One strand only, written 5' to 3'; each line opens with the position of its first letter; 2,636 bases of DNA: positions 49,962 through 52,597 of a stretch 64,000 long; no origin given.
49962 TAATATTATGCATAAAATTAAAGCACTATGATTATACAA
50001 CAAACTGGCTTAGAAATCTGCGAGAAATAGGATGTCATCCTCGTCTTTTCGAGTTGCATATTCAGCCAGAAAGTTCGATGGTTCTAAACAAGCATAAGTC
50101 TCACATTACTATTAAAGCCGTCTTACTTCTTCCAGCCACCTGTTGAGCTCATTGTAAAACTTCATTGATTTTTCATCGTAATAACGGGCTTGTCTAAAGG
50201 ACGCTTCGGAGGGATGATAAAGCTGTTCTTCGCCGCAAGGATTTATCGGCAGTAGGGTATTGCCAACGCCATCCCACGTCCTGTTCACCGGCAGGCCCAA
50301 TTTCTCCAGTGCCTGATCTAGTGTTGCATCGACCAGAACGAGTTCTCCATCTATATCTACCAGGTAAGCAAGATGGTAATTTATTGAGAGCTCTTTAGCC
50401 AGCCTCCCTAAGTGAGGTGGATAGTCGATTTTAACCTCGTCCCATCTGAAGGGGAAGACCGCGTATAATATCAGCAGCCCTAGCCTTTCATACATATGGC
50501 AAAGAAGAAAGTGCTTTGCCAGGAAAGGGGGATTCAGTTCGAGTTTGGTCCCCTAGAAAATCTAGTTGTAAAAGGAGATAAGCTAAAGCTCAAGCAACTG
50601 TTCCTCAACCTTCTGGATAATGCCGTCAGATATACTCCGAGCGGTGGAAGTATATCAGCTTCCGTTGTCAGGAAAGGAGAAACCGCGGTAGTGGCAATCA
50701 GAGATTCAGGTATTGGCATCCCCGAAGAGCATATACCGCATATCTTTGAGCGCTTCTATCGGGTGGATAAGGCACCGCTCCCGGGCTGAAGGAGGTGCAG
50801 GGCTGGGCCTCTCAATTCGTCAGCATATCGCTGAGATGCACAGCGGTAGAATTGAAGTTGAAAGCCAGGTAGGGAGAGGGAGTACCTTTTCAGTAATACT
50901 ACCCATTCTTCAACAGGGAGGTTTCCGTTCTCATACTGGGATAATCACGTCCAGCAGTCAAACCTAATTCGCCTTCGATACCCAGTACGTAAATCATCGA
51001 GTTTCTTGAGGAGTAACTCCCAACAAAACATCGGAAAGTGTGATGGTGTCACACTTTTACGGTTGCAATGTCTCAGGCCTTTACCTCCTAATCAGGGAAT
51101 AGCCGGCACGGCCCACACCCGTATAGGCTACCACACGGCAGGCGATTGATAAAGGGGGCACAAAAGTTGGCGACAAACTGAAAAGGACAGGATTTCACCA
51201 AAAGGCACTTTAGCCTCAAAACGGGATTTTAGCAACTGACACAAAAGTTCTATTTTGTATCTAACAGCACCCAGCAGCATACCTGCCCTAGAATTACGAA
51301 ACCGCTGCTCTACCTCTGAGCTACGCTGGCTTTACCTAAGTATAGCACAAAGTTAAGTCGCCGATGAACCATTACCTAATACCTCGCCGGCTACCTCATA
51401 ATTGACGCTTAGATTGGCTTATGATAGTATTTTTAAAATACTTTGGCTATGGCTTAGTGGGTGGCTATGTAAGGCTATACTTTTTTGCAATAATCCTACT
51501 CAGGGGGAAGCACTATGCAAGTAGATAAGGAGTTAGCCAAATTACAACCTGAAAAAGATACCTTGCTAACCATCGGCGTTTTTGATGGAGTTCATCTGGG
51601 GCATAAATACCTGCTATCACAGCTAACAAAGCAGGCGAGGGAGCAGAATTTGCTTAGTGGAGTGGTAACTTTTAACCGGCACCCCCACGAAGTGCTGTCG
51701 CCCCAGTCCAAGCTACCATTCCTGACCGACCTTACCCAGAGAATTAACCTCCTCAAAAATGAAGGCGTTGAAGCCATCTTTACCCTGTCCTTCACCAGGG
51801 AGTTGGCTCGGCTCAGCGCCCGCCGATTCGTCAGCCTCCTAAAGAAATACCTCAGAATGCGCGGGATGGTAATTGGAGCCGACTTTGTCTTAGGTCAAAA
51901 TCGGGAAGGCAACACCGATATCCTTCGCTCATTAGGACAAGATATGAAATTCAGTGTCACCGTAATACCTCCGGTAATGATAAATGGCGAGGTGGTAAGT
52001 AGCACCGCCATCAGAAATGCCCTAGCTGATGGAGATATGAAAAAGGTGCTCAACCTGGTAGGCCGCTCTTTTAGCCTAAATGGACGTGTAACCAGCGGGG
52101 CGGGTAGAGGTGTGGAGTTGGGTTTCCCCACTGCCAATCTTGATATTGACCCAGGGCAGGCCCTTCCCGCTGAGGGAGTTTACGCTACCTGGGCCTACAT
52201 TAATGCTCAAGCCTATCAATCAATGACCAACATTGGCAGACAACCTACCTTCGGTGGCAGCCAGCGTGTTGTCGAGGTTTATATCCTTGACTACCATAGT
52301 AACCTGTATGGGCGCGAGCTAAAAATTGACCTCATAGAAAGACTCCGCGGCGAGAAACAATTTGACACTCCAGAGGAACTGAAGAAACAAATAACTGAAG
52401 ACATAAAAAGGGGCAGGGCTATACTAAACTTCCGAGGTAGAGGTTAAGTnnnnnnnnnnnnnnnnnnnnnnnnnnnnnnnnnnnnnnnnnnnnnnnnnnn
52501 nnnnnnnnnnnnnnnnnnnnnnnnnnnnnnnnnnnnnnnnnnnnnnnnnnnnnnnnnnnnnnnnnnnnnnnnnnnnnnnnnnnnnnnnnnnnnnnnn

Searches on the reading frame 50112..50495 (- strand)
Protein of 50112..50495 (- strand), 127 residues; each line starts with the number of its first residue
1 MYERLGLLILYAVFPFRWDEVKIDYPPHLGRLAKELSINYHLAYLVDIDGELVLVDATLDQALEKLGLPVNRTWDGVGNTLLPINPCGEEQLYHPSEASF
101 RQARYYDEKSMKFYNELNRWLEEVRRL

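Call 14: find_encoding_contigs(protein=window:50112-50495:-, flank=10000, max_places=10)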
Protein window:50112-50495:- (127 aa): 7 contigs read that carry it; 5 places shown.
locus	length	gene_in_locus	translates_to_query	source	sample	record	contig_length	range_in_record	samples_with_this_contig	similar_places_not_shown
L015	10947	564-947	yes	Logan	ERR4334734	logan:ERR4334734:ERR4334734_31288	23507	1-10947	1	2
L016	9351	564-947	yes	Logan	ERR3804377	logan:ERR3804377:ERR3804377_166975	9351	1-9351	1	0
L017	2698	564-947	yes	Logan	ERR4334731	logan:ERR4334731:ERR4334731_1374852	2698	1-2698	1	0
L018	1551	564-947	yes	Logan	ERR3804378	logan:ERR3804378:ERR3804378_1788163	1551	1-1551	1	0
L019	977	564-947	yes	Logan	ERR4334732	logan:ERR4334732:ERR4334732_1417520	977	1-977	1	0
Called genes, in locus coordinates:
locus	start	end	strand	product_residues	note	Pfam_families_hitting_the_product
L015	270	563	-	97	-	PF02518:HATPase_c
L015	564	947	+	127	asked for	-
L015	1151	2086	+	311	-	-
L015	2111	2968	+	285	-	PF02548:Pantoate_transf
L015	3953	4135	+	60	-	-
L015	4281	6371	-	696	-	PF02629:CoA_binding, PF13380:CoA_binding_2, PF13607:Succ_CoA_lig, PF19045:Ligase_CoA_2, PF13549:ATP-grasp_5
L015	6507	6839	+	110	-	PF13542:HTH_Tnp_ISL3 (faint)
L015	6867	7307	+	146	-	PF01610:DDE_Tnp_ISL3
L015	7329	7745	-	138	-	PF12172:zf-ChsH2, PF01796:OB_ChsH2_C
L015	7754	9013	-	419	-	PF00108:Thiolase_N, PF02803:Thiolase_C, PF22691:Thiolase_C_1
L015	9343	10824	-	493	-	PF11794:HpaB_N, PF03241:HpaB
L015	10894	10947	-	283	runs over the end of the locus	PF02737:3HCDH_N, PF03446:NAD_binding_2 (weak), PF00725:3HCDH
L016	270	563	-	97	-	PF02518:HATPase_c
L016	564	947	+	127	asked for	-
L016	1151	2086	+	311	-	-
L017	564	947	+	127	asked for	-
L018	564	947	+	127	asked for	-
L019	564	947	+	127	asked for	-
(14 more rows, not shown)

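Call 32: search_protein_families(library=pfam, proteins=[window:50112-50492:-])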
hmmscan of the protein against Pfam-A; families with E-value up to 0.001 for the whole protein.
window:50112-50492:- (126 aa): 0 families

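Call 70: search_protein_families(library=phrogs, proteins=[window:50112-50492:-], max_evalue=0.01)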
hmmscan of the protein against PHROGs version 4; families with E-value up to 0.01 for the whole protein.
window:50112-50492:- (126 aa): 0 families

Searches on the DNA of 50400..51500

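Call 18: search_rna_families(source=window, start=50400, end=51500, threshold=evalue, max_evalue=10)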
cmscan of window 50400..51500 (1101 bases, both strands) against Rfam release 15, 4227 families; matches with E-value up to 10: 7.
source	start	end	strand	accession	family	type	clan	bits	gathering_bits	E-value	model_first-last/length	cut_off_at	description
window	50686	50761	+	RF01688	Actino-pnp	Cis-reg;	-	18.2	47.7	0.9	10-54/63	no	Actino-pnp RNA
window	50830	50944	+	RF04320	RsmV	Gene; sRNA;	CL00106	17.3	100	0.018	1-196/196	no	RsmV RNA family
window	50574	50738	+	RF02111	IS009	Gene;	-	16.9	117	0.21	1-199/199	no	IS009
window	50881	50963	-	RF00528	snoMe28S-Gm1083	Gene; snRNA; snoRNA; CD-box;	-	16.9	48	6.5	1-89/89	no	Small nucleolar RNA Me28S-Gm1083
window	50449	50487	-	RF04280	mir-890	Gene; miRNA;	CL00136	15.7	56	4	18-56/74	no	mir-890 microRNA precursor family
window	50767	50897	-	RF02344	ar14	Gene; sRNA;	-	14.9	58.8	3.9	1-123/123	no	Alphaproteobacterial ar14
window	51262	51330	-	RF00005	tRNA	Gene; tRNA;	CL00001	14.6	29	9.3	1-71/71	no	tRNA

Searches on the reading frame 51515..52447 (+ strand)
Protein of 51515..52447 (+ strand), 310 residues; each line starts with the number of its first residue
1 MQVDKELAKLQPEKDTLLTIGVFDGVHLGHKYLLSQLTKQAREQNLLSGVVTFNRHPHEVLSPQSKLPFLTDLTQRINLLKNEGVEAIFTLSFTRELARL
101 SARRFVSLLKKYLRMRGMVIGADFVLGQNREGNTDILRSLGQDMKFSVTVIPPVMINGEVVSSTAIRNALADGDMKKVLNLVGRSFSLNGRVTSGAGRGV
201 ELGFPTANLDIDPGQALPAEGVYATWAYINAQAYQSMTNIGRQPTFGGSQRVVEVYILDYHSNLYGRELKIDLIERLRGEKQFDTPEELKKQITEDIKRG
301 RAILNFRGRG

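Call 10: find_encoding_contigs(protein=window:51515-52447:+, flank=10000, max_places=10)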
Protein window:51515-52447:+ (310 aa): 7 contigs read that carry it; 7 places shown.
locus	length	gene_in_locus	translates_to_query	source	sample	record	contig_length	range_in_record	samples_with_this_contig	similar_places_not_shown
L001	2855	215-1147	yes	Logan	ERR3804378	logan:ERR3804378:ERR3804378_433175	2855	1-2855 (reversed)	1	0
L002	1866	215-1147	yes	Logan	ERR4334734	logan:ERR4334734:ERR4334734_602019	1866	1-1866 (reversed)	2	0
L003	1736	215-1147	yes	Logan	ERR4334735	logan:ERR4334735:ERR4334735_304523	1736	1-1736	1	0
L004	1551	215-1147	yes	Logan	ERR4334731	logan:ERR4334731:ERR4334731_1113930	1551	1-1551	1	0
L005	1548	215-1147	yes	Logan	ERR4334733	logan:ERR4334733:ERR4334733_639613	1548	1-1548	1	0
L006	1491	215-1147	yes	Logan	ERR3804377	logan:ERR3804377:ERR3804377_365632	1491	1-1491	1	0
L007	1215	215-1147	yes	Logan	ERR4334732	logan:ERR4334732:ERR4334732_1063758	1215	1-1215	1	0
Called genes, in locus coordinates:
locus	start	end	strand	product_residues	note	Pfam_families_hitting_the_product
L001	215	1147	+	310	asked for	PF06574:FAD_syn, PF01467:CTP_transf_like (weak), PF01687:Flavokinase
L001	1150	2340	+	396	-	PF00579:tRNA-synt_1b, PF22421:SYY_C-terminal, PF01479:S4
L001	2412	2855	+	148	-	?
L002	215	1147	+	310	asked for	PF06574:FAD_syn, PF01467:CTP_transf_like (weak), PF01687:Flavokinase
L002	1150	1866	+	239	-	?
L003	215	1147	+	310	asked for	PF06574:FAD_syn, PF01467:CTP_transf_like (weak), PF01687:Flavokinase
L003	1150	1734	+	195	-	?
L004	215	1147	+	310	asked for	PF06574:FAD_syn, PF01467:CTP_transf_like (weak), PF01687:Flavokinase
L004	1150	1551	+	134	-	?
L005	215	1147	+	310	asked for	PF06574:FAD_syn, PF01467:CTP_transf_like (weak), PF01687:Flavokinase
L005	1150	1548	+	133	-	?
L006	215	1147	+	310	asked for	PF06574:FAD_syn, PF01467:CTP_transf_like (weak), PF01687:Flavokinase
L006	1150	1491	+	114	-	?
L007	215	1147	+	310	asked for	PF06574:FAD_syn, PF01467:CTP_transf_like (weak), PF01687:Flavokinase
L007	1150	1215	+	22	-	?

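Call 19: find_related_loci(query=window:51515-52444:+, collection=genome_contigs, flank=10000)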
Query window:51515-52444:+ (310 aa) in genome_contigs; peptide patterns used: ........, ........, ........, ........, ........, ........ (x = any residue, [..] = any of these).
46 stretches matched a pattern; 15 encode a relative of the query (tblastn E <= 1e-3); 15 distinct loci.
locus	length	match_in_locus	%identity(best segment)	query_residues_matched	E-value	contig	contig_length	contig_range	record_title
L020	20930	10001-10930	89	1-310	0e+0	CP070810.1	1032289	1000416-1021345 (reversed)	MAG: Dehalococcoidia bacterium isolate bin1219 chromosome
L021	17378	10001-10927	74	1-309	2e-159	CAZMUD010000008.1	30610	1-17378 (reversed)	MAG TPA_asm: uncultured Dehalococcoidales bacterium isolate binchicken_co196_370 genome assembly, contig: NODE_1700_leng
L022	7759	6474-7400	75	1-309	1e-155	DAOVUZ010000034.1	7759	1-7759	MAG TPA_asm: Dehalococcoidales bacterium isolate CSMAG_1692 CSMAG_1692_k141_5050332_length_7759_cov_11.8917, whole genom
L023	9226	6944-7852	75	7-309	6e-154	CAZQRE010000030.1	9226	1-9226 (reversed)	MAG TPA_asm: uncultured Dehalococcoidales bacterium isolate SRP179991_co5_88 genome assembly, contig: NODE_2111_length_9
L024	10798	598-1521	71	1-308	4e-153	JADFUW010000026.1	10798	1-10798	MAG: Chloroflexota bacterium isolate C2.bin.4 k83_2547595, whole genome shotgun sequence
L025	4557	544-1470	69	1-309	2e-148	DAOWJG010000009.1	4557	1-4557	MAG TPA_asm: Dehalococcoidales bacterium isolate CSMAG_2063 CSMAG_2063_k141_4395911_length_4557_cov_39.0000, whole genom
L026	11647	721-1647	63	1-309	1e-127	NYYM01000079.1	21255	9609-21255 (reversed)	MAG: Dehalococcoidales bacterium isolate ARS79 45510, whole genome shotgun sequence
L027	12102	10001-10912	61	1-304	8e-127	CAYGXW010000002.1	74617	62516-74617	MAG TPA_asm: uncultured Dehalococcoidales bacterium isolate ERP119294_co3_370 genome assembly, contig: NODE_75_length_74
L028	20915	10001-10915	60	4-308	4e-125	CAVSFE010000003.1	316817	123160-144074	MAG: uncultured Chloroflexia bacterium isolate MFD04408.bin.1.182 genome assembly, contig: contig_26230, whole genome sh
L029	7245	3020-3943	60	1-308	1e-123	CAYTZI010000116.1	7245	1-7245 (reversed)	MAG TPA_asm: uncultured Dehalococcoidaceae bacterium isolate binchicken_co89_628 genome assembly, contig: NODE_21658_len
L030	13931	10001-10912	48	1-304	6e-98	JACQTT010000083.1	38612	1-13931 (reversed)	MAG: Chloroflexi bacterium isolate NC_groundwater_1418_Ag_S-0.65um_53_41 S_p65_S5_coassembly_k141_4310313, whole genome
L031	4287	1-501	77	141-307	3e-85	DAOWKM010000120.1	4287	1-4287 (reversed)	MAG TPA_asm: Dehalococcoidia bacterium isolate CSMAG_2095 CSMAG_2095_k141_276897_length_4287_cov_35.0000, whole genome s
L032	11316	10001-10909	42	4-310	2e-78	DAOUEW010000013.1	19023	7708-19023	MAG TPA_asm: Anaerolineae bacterium isolate N9_380 k139_1829515, whole genome shotgun sequence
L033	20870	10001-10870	41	18-305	7e-68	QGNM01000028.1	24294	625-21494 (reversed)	MAG: Chloroflexi bacterium isolate SAR202-II-3 Ga0133547_10011402, whole genome shotgun sequence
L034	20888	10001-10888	41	18-310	3e-65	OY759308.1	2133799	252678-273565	MAG: Desulfobacterales bacterium isolate 4b48c405-a8b0-44ce-a896-9916d3c4254b genome assembly, chromosome: 1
